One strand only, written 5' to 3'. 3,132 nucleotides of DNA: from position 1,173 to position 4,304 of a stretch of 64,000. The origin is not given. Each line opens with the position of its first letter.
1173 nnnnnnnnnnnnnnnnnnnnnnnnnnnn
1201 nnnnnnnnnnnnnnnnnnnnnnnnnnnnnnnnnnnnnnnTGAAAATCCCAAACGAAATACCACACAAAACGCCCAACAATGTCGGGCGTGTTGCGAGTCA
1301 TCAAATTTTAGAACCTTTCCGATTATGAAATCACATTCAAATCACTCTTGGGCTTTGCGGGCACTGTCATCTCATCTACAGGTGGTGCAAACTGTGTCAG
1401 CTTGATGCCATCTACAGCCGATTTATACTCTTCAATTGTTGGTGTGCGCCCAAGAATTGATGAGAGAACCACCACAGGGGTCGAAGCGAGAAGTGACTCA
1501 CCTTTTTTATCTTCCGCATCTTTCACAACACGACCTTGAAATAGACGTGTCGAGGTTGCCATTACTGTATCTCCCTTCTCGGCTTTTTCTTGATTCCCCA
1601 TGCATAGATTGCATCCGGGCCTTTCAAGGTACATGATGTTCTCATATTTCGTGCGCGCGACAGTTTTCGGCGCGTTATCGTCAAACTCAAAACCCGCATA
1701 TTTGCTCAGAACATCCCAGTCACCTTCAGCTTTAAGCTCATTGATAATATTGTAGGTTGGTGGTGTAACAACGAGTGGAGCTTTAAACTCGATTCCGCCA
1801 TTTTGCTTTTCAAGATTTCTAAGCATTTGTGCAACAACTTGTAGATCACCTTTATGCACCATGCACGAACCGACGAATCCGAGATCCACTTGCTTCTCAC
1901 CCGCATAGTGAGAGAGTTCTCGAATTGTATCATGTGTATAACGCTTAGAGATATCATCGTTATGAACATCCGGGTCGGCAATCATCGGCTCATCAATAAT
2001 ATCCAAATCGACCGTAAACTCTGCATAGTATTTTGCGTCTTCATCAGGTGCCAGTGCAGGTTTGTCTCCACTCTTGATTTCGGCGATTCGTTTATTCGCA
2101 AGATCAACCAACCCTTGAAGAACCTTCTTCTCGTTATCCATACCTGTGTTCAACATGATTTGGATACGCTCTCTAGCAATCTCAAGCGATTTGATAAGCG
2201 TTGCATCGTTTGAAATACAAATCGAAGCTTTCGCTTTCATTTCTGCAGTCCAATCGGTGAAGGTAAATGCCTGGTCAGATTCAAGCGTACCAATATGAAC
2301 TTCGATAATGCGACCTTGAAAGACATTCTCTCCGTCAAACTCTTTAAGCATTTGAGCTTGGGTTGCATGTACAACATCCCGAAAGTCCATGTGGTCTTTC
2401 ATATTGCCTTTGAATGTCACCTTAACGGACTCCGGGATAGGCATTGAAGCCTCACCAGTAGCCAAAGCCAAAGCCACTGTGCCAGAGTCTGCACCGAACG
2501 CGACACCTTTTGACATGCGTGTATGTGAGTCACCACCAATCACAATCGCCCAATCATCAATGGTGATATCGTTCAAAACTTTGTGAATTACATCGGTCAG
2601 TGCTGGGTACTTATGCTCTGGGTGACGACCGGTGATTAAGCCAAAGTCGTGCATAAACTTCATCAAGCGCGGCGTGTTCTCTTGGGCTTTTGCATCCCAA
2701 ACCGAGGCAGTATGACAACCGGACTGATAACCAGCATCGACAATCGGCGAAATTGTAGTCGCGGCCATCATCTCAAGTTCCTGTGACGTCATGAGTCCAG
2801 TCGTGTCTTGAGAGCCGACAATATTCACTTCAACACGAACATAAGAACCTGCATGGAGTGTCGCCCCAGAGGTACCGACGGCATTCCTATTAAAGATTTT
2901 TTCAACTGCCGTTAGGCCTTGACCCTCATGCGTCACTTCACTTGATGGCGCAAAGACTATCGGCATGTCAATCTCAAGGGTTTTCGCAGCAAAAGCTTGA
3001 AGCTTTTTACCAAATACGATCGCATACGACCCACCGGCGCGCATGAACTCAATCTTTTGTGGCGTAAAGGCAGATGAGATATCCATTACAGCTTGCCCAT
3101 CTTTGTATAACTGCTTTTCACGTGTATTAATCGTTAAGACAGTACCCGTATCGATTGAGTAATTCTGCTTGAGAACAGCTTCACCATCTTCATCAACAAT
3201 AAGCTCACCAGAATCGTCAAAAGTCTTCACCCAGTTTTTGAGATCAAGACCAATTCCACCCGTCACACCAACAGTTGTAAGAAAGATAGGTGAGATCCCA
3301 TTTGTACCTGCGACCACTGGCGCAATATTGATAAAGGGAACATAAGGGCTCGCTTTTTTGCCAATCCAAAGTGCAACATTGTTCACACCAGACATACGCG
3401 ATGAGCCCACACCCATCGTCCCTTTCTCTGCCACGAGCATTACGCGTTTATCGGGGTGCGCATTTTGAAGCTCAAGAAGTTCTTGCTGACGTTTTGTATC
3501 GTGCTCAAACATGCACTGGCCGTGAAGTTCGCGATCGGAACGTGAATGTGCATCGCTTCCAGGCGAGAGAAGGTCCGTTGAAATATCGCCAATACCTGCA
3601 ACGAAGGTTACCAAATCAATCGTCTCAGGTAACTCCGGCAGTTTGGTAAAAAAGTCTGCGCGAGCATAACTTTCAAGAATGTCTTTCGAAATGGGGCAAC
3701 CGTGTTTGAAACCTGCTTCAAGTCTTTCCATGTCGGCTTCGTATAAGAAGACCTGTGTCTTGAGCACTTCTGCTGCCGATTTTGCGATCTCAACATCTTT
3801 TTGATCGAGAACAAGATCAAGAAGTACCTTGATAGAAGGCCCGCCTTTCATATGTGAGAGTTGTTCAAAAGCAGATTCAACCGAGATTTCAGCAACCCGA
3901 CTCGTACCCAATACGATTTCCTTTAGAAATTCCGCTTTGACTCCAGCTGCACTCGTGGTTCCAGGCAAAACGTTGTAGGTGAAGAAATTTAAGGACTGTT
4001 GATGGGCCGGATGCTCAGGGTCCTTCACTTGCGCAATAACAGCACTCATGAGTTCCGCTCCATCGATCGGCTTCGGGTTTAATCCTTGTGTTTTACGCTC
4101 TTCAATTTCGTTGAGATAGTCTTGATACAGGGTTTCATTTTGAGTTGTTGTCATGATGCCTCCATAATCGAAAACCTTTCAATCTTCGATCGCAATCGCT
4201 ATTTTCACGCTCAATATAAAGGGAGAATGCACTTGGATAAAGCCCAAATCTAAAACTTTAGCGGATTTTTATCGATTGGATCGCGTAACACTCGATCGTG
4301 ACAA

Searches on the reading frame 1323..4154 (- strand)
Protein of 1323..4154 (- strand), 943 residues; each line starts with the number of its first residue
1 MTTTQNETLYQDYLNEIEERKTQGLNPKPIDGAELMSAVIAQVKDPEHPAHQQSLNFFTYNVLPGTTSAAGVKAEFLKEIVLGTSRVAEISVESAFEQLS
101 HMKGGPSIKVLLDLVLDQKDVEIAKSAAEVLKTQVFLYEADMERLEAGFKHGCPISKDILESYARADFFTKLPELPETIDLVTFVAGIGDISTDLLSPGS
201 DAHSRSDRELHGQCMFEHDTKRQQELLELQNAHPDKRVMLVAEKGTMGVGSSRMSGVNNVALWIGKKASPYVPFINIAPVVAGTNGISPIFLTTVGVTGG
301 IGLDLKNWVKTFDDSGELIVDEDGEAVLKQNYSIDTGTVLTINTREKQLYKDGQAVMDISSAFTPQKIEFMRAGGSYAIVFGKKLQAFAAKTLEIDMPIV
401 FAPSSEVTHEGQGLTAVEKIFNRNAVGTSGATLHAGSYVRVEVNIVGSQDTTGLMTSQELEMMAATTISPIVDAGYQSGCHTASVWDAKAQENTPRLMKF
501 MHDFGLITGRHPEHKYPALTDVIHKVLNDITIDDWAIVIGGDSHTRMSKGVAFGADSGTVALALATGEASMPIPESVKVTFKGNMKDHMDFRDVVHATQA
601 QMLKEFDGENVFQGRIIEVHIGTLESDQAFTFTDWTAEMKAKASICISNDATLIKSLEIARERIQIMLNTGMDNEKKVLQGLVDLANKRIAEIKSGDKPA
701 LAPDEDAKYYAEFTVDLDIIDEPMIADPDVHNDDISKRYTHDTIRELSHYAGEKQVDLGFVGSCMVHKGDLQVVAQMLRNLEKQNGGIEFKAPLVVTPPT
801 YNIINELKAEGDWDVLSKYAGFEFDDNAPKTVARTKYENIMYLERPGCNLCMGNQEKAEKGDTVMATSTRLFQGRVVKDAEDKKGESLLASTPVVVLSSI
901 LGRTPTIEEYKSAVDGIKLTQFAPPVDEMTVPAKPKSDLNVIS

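Call 27: search_protein_families(library=ncbifam, proteins=[window:1323-4154:-], max_evalue=1e-10)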
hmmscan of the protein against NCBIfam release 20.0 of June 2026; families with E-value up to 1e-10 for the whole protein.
window:1323-4154:- (943 aa): 9 families
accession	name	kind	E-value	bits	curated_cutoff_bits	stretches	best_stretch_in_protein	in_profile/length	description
NF006690.0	PRK09238.1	equivalog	3.8e-281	934.9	782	1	8-920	2-827/852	bifunctional aconitate hydratase 2/2-methylisocitrate dehydratase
TIGR00117.1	acnB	equivalog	1.1e-112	377.5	1287.2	1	10-915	2-820/844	bifunctional aconitate hydratase 2/2-methylisocitrate dehydratase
NF001614.1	PRK00402.1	subfamily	1.1e-29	103.4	385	1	415-903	2-410/415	aconitase/3-isopropylmalate dehydratase large subunit family protein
TIGR02086.1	IPMI_arch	subfamily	1.9e-27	96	410.15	1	415-812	2-337/411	3-isopropylmalate dehydratase/homoaconitate hydratase family large subunit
TIGR01343.1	hacA_fam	subfamily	1e-26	93.4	385.7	1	415-903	1-407/412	homoaconitate hydratase family protein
NF005558.0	PRK07229.1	equivalog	1.2e-23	83.5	612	1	413-906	2-411/647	aconitate hydratase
NF040615.1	HacA_Meth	equivalog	2e-14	53.1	550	0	415-814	2-348/419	homoaconitase large subunit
TIGR02083.1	LEU2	equivalog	1.1e-12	47.6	610.65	0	535-666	114-246/419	3-isopropylmalate dehydratase large subunit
NF004016.0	PRK05478.1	subfamily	1.7e-11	43.4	510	0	417-909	7-465/468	3-isopropylmalate dehydratase large subunit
